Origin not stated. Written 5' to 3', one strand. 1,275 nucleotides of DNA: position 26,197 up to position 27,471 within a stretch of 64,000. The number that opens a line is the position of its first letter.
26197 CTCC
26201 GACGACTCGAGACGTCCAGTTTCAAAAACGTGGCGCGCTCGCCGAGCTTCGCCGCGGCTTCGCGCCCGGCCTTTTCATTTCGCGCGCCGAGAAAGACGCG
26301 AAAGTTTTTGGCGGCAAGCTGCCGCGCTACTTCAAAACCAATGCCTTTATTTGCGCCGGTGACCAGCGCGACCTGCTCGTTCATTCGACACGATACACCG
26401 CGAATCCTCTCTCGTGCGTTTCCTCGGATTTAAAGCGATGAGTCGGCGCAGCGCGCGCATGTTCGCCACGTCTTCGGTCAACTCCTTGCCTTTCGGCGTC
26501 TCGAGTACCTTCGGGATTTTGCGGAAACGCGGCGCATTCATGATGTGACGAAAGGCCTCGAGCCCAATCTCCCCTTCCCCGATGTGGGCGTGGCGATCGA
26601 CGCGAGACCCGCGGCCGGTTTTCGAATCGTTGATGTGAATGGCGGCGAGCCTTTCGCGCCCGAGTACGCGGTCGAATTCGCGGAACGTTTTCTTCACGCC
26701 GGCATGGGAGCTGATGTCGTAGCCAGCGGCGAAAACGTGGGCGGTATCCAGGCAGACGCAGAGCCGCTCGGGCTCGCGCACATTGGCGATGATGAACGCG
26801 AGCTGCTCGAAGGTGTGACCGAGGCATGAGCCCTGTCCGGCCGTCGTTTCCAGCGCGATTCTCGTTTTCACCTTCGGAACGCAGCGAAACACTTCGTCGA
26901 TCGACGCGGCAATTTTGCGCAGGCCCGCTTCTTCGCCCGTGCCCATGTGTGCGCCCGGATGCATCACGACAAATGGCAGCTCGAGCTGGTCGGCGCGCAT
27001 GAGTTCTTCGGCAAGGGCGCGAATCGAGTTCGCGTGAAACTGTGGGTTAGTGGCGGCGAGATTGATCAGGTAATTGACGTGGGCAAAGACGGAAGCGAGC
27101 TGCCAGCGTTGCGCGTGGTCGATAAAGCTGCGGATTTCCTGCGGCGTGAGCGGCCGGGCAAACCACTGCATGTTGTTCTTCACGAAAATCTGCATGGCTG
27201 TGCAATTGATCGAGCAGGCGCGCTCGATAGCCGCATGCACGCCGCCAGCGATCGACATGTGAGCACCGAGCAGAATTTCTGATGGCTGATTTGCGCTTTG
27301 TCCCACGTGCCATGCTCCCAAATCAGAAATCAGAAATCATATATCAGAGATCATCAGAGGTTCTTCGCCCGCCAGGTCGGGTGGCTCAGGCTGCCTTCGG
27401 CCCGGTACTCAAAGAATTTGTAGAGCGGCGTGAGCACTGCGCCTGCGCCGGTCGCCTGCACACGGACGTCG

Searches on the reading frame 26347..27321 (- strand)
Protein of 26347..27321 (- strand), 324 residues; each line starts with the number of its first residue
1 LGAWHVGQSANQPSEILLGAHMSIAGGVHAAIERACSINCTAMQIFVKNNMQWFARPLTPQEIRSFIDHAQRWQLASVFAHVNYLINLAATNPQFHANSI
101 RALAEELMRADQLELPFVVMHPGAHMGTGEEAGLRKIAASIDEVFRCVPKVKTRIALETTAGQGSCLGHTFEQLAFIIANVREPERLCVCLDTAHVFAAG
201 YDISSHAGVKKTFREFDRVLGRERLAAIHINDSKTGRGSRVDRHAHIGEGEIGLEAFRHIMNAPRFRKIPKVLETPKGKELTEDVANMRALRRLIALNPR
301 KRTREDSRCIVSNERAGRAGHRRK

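Call 5: search_protein_families(library=pfam, proteins=[window:26347-27321:-], max_evalue=0.001)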
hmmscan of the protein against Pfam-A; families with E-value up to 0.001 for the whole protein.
window:26347-27321:- (324 aa): 1 family
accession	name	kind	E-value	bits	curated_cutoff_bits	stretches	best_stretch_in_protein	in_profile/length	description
PF01261.30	AP_endonuc_2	-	9.1e-47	160.3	31.1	1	33-286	2-244/249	Xylose isomerase-like TIM barrel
